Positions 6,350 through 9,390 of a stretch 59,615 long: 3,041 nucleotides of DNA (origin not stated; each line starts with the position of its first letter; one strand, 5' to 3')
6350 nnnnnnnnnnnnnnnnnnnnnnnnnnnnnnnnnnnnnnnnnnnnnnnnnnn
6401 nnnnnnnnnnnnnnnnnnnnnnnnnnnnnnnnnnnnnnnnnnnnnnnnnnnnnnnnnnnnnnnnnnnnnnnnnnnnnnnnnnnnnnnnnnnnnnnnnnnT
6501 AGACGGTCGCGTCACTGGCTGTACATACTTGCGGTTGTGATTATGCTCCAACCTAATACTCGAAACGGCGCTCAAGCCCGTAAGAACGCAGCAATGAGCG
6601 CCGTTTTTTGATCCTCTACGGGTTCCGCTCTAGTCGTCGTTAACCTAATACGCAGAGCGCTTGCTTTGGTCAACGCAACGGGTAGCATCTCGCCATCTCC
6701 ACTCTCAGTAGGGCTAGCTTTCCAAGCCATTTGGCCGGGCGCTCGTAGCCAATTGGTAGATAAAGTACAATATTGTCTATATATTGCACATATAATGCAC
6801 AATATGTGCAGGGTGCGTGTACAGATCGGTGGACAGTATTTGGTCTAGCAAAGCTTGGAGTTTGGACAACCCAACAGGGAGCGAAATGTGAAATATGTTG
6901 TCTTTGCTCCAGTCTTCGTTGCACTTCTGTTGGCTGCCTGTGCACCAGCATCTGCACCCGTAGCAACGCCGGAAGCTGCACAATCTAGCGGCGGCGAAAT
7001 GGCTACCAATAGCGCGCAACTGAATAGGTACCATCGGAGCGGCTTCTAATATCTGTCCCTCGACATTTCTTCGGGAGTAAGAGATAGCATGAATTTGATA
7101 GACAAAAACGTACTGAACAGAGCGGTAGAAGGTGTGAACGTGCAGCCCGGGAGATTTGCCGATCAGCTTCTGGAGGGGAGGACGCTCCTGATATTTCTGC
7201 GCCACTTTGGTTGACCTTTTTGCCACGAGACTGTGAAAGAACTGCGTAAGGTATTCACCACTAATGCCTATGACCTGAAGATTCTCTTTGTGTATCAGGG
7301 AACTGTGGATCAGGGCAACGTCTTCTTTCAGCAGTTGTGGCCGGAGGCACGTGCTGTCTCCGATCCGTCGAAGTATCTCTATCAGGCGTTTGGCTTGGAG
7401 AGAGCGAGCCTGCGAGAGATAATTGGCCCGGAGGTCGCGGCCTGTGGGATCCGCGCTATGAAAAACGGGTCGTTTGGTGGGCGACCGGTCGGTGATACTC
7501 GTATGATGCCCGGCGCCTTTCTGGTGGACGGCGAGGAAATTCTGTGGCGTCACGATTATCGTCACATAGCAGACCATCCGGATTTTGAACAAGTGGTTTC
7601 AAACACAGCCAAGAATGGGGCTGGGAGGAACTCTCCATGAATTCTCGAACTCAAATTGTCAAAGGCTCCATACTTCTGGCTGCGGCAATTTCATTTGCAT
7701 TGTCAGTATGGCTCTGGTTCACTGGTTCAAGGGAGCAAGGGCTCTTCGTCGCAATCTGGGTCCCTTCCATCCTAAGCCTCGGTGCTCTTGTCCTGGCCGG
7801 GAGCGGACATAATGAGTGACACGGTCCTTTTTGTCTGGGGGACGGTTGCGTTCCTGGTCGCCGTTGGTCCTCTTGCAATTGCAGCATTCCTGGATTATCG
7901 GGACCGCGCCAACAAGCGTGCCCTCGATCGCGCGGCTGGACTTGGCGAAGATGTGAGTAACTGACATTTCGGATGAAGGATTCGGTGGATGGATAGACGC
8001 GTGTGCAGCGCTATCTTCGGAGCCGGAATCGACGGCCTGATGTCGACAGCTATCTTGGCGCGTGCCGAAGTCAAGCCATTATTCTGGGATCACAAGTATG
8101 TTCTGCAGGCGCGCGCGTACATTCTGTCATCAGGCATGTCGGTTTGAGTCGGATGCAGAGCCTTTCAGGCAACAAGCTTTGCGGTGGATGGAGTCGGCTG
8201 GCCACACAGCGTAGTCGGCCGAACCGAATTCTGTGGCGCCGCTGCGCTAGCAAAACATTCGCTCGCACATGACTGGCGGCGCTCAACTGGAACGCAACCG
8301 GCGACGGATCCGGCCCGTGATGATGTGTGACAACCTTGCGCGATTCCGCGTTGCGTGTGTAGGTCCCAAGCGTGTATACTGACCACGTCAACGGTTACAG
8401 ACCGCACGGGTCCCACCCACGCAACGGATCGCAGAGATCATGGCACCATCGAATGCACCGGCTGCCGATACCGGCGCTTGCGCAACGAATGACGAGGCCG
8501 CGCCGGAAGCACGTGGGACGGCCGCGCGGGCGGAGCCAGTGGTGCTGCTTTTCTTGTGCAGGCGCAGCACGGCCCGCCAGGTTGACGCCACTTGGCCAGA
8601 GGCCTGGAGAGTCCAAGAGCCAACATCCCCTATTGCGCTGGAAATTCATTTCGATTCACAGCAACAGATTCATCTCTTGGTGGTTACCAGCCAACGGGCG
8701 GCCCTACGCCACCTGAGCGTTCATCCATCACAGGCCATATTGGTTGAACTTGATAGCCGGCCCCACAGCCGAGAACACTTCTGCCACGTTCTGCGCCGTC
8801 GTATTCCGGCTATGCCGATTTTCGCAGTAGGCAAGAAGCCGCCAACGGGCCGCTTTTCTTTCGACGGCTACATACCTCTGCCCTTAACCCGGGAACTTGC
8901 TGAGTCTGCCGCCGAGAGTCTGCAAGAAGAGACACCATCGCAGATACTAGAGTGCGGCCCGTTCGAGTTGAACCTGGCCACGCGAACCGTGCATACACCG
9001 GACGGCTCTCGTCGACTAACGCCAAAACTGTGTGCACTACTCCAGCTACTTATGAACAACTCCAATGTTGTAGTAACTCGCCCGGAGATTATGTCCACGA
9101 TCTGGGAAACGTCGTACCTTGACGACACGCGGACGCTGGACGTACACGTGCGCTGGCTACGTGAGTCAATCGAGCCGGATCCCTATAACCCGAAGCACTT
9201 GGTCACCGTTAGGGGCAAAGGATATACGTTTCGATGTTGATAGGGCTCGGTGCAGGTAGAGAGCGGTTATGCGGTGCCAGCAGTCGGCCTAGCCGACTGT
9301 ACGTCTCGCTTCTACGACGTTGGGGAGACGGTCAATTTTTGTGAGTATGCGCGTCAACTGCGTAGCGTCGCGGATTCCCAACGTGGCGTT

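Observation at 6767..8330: Compact five-gene cluster carrying two UxxC selenoproteins: candidate selenium-dependent AhpC/AhpD-like redox module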

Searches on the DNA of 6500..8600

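Call 32: search_rna_families(source=window, start=6500, end=8600, threshold=evalue, max_evalue=10)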
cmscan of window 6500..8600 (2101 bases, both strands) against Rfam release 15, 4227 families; matches with E-value up to 10: 1.
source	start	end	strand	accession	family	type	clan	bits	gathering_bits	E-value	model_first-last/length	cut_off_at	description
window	8022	8089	-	RF03172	mir-6012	Gene; miRNA;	-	18.8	59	3.9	1-85/85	no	mir-6012 microRNA precursor family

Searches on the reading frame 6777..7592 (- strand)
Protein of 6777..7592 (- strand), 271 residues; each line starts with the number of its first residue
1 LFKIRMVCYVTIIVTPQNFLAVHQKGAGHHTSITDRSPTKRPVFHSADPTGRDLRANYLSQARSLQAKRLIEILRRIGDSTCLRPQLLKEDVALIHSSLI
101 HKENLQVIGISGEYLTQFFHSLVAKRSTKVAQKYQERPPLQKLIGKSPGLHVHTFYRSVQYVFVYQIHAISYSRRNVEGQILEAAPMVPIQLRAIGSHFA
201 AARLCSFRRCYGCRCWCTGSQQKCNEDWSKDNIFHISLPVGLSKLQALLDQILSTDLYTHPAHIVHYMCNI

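Call 63: search_protein_families(library=pfam, max_evalue=1, proteins=[window:6777-7592:-])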
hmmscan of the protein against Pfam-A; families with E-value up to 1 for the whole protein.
window:6777-7592:- (271 aa): 0 families

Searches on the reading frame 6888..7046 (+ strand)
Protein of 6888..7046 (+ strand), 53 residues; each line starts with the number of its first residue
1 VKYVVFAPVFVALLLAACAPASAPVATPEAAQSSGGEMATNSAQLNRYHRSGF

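Call 6: search_protein_families(library=pfam, max_evalue=1, proteins=[window:6888-7046:+])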
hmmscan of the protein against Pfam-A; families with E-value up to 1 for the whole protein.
seq(53 aa): 0 families
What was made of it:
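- On Fasciclin (FAS1) lipoprotein for 6888-7049: No Pfam hit (call 6).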

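Call 7: search_protein_families(library=ncbifam, max_evalue=1, proteins=[window:6888-7046:+])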
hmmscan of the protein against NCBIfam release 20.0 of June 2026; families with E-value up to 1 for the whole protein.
seq(53 aa): 1 family
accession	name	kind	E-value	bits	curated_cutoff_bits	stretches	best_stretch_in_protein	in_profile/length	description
NF058647.1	lipo_LytA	equivalog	0.14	12.4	110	1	1-26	1-23/107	acidic lipoprotein LytA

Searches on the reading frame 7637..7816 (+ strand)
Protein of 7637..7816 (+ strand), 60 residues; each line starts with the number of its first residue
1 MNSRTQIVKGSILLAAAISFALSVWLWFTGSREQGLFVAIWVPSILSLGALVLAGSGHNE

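Call 6: search_protein_families(library=pfam, max_evalue=1, proteins=[window:7637-7816:+])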
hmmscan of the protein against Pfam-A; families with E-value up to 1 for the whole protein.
seq(60 aa): 1 family
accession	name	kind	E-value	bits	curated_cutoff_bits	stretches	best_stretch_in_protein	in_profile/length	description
PF07695.17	7TMR-DISM_7TM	-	0.0079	16.6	29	1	6-53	124-171/205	7TM diverse intracellular signalling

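Call 7: search_protein_families(library=ncbifam, max_evalue=1, proteins=[window:7637-7816:+])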
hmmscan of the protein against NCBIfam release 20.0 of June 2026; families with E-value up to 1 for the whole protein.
seq(60 aa): 0 families

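Call 36: find_homologous_proteins(query=window:7637-7816:+, max_evalue=0.01)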
Query seq(60 aa) (60 aa): 307 proteins with E <= 0.01 among 309 candidates; the best 120 are listed.
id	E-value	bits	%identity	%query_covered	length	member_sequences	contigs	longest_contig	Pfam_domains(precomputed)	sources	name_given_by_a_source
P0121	3.8e-30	119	100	100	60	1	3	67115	-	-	-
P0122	1.1e-21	93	80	100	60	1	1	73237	-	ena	-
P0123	6.8e-21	91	77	100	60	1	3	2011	-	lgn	-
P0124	6.3e-20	87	75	100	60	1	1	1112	-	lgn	-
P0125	1.1e-19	87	76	98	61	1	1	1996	-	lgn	-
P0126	1.4e-19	86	73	100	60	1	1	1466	-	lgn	-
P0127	4.8e-19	85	70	100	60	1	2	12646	-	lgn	-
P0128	6.0e-19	84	73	100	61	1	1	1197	-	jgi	jgi:hypothetical protein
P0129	6.8e-19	84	70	100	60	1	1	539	-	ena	-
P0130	2.0e-18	83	68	100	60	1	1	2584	-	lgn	-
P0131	2.2e-18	83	71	98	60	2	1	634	-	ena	-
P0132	2.2e-18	83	72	100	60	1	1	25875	-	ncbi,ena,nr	ncbi:MAG: hypothetical protein R3300_03965 [Candidatus Promineifilaceae bacterium]|nr:hypothetical p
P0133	3.4e-18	82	68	100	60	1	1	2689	-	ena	-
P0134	4.2e-18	82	72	100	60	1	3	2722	-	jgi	jgi:membrane-bound metal-dependent hydrolase YbcI (DUF457 family)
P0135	4.5e-18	82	68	100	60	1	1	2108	-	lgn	-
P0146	6.8e-17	78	69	98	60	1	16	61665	-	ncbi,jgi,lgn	jgi:hypothetical protein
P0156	7.6e-16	75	63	98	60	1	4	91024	-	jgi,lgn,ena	jgi:spermidine/putrescine-binding protein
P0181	1.5e-14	71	64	98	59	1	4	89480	-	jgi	jgi:hypothetical protein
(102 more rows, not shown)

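Call 38: find_encoding_contigs(protein=P0146, flank=3500, max_places=3)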
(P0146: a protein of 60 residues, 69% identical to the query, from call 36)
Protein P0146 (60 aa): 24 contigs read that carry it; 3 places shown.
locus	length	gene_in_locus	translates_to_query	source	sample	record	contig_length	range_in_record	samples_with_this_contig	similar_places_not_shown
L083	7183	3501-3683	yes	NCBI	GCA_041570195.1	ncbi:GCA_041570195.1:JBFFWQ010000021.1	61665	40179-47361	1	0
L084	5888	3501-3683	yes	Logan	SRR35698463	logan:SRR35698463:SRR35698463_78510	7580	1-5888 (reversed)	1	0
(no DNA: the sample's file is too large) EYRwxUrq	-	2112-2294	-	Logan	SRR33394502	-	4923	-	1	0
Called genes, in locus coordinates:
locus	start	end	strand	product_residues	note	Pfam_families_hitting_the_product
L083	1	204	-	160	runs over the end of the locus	PF05176:ATP-synt_10 (weak)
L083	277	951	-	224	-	-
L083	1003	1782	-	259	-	PF03073:TspO_MBR (weak)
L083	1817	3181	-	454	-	PF00376:MerR, PF13411:MerR_1, PF02607:B12-binding_2, PF02310:B12-binding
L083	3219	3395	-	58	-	-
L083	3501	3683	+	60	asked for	-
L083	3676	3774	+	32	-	-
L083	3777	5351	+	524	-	PF01073:3Beta_HSD (weak), PF01370:Epimerase, PF05368:NmrA, PF13460:NAD_binding_10, PF11066:DUF2867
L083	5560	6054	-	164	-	PF12638:Staygreen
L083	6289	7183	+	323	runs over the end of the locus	PF00005:ABC_tran, PF13304:AAA_21 (weak), PF13732:DrrA1-3_C (weak)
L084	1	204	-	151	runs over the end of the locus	PF05176:ATP-synt_10 (weak)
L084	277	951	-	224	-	-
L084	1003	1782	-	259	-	PF03073:TspO_MBR (weak)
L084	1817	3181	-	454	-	PF00376:MerR, PF13411:MerR_1, PF02607:B12-binding_2, PF02310:B12-binding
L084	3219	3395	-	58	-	-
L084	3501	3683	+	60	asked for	-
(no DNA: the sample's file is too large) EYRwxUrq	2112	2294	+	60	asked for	-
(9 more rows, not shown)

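Call 39: find_encoding_contigs(protein=P0156, flank=3500, max_places=2)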
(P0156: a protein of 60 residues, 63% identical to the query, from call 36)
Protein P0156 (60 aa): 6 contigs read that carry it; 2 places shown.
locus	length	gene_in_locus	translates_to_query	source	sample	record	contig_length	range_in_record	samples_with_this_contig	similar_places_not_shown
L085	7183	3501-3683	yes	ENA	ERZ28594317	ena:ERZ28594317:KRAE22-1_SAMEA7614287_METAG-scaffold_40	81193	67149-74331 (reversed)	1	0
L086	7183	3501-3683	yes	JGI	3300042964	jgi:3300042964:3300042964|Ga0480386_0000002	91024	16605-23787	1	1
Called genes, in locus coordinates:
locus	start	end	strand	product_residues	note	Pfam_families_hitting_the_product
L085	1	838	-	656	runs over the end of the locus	PF05721:PhyH (weak), PF13646:HEAT_2 (faint)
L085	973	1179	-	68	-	PF02517:Rce1-like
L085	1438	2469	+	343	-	-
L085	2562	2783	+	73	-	-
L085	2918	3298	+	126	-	-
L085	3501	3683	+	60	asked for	-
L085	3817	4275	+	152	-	PF00127:Copper-bind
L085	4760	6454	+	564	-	PF00033:Cytochrome_B, PF13631:Cytochrom_B_N_2, PF00032:Cytochrom_B_C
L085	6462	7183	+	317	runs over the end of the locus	PF00034:Cytochrom_C (weak), PF13442:Cytochrome_CBB3 (faint)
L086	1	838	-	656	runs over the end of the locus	PF05721:PhyH (weak), PF13646:HEAT_2 (faint)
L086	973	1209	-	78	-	PF02517:Rce1-like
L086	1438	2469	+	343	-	-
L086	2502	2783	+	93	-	-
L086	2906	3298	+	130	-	-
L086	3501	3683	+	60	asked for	-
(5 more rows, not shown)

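Call 40: find_encoding_contigs(protein=P0181, flank=3500, max_places=2)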
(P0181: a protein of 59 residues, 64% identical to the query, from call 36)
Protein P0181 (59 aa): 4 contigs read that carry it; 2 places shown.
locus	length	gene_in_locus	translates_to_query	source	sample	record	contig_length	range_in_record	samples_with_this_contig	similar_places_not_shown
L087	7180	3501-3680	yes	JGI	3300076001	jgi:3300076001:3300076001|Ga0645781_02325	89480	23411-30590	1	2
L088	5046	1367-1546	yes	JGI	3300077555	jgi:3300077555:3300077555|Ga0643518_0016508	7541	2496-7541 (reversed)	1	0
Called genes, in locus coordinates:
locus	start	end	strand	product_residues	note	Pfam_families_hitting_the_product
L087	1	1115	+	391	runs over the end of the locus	PF17820:PDZ_6 (faint), PF00089:Trypsin, PF13365:Trypsin_2, PF00595:PDZ (faint), PF13180:PDZ_2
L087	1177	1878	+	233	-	PF00072:Response_reg, PF00486:Trans_reg_C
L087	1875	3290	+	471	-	PF00672:HAMP, PF00512:HisKA, PF02518:HATPase_c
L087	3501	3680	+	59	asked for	-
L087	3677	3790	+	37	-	-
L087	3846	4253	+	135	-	PF13470:PIN_3, PF01850:PIN (faint)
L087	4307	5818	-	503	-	PF02074:Peptidase_M32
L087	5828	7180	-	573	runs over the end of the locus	PF01368:DHH, PF02272:DHHA1, PF17768:RecJ_OB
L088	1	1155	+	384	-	?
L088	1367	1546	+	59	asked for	-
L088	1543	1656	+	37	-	-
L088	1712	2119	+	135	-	PF13470:PIN_3, PF01850:PIN (faint)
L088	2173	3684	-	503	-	PF02074:Peptidase_M32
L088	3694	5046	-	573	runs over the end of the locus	PF01368:DHH, PF02272:DHHA1, PF17768:RecJ_OB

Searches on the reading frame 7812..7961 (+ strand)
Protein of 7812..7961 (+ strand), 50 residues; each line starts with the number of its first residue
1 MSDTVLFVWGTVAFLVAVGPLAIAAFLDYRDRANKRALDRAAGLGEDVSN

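Call 6: search_protein_families(library=pfam, max_evalue=1, proteins=[window:7812-7961:+])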
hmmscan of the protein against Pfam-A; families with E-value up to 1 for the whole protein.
seq(50 aa): 3 families
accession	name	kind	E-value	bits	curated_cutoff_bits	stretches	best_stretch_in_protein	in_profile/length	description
PF20527.3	DUF6742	-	0.071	13.1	27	1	23-39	24-40/43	Domain of unknown function (DUF6742)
PF17566.7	DUF5472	-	0.095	13.1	25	1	2-23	10-31/73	Family of unknown function (DUF5472)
PF11118.13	DUF2627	-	0.11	13.4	22.4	1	4-37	39-70/76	Protein of unknown function (DUF2627)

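Call 7: search_protein_families(library=ncbifam, max_evalue=1, proteins=[window:7812-7961:+])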
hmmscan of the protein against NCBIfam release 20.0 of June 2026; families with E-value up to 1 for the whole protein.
seq(50 aa): 0 families

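Call 45: search_protein_representatives(protein=window:7812-7961:+)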
Query: 50 residues. Proteins with E-value up to 0.001 (for the whole library): 8; up to 1e-10: 2; up to 1e-30: 0. The best 8 are listed.
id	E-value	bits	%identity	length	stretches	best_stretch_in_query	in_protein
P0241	2.5e-13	64.8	37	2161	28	3-49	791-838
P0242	3.9e-12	61.1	60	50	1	1-48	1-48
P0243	1.5e-09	53.1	59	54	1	1-44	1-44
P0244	5.7e-08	48.2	44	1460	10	24-50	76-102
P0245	7.3e-07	44.8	66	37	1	1-36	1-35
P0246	9.1e-06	41.4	35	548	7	5-49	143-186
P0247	3.0e-04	36.7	59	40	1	1-32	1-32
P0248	4.0e-04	36.3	55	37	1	1-33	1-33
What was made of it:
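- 7812..7964 (+): mem2: conserved 50-aa single-helix membrane protein. Its start overlaps the mem1 stop by 8 nt. Homologs of 32-54 aa (call 45).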

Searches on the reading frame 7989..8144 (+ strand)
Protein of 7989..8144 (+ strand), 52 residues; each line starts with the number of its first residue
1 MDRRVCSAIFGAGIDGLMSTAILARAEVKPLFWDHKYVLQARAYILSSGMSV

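Call 63: search_protein_families(library=pfam, max_evalue=1, proteins=[window:7989-8144:+])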
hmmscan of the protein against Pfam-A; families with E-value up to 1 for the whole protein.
window:7989-8144:+ (52 aa): 0 families
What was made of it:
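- Tried and rejected: ORFs 8071-8391(-), 8165-8416(-), 8003-8272(+) and 8372-8716(+) have no family (call 63).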

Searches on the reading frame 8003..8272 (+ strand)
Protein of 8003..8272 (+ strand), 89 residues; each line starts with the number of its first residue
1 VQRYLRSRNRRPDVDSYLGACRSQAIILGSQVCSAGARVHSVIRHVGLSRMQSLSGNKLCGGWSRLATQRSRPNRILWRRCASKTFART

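Call 63: search_protein_families(library=pfam, max_evalue=1, proteins=[window:8003-8272:+])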
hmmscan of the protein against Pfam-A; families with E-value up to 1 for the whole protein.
window:8003-8272:+ (89 aa): 1 family
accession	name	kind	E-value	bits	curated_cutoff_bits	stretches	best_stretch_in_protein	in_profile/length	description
PF00253.27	Ribosomal_S14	-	0.094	12.9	27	1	29-52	14-37/54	Ribosomal protein S14p/S29e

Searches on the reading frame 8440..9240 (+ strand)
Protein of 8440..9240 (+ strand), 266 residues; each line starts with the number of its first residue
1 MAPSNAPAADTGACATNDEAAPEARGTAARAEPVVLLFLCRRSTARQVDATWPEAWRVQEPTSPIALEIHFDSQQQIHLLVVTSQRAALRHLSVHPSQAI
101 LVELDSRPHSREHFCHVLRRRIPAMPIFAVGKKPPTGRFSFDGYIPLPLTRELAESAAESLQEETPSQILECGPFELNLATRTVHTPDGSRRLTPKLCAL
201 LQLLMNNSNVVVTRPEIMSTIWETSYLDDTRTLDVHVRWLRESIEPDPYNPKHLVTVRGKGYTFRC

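Call 6: search_protein_families(library=pfam, max_evalue=1, proteins=[window:8440-9237:+])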
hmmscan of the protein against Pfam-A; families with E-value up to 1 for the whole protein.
seq(266 aa): 2 families
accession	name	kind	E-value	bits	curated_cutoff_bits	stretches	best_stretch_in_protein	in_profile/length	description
PF00486.34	Trans_reg_C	-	2.7e-22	79.1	26.2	1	192-264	5-77/77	Transcriptional regulatory protein, C terminal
PF03709.21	OKR_DC_1_N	-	0.077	13.7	29.3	1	75-134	16-73/111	Orn/Lys/Arg decarboxylase, N-terminal domain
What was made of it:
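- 8440..9240 (+): OmpR-family DNA-binding regulator (Trans_reg_C) without a recognisable receiver domain. It is the conserved downstream neighbour. Pfam PF00486 at 2.7e-22, residues 192-264 only (call 6).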

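Call 35: search_protein_families(library=ncbifam, max_evalue=0.00001, proteins=[window:8440-9240:+])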
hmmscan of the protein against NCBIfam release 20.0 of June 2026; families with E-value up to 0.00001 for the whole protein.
window:8440-9240:+ (266 aa): 28 families (the best 25 are shown)
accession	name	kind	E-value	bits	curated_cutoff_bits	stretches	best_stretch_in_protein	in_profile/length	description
NF045944.1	ResRegRpaBCyano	equivalog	4.7e-17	62.1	330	1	156-265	117-228/229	response regulator transcription factor RpaB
NF040689.1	MtrAB_MtrA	equivalog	4.8e-16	58.8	300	1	162-263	116-217/219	MtrAB system response regulator MtrA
NF040534.1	resp_reg_YycF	equivalog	7.4e-16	58.1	340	1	160-265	123-228/231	response regulator YycF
TIGR01387.1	cztR_silR_copR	subfamily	2e-14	53.8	279.2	1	163-264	118-218/218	heavy metal response regulator transcription factor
TIGR02154.1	PhoB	equivalog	5e-14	52.2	296.2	1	162-264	124-225/226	phosphate regulon transcriptional regulator PhoB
NF045914.1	RespRegNblR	equivalog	3e-13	49.9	300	1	160-265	121-226/228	response regulator transcription factor NblR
NF007005.1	PRK09468.1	equivalog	7.2e-13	48.5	331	1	167-264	134-231/237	osmolarity response regulator transcription factor OmpR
NF007820.0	PRK10529.1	equivalog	1.6e-12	47.3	325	1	165-264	124-223/225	two-component system response regulator KdpE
NF033117.2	vanR_ACDEGLN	exception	1.7e-12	47.4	350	1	166-263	127-224/226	VanR-ABDEGLN family response regulator transcription factor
NF053854.1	RespRegPhoBBctds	equivalog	2.9e-12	46.4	270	1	159-264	122-224/225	two-component system response regulator PhoB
NF033120.0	vanR_FM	exception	5e-12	46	460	1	165-265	130-230/231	vancomycin resistance response regulator transcription factor, VanR-F/VanR-M family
NF008567.0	PRK11517.1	equivalog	3.4e-11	42.9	353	1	151-265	106-219/223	response regulator transcription factor HprR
NF041209.1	resp_regPieR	equivalog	3.7e-11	43.1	450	1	155-264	119-227/231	two component system response regulator PieR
NF041733.1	resp_reg_CseB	equivalog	4.3e-11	42.6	350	1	157-265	124-227/228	two-component system response regulator CseB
NF008078.0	PRK10816.1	equivalog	1.6e-10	40.9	336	1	166-264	123-220/223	two-component system response regulator PhoP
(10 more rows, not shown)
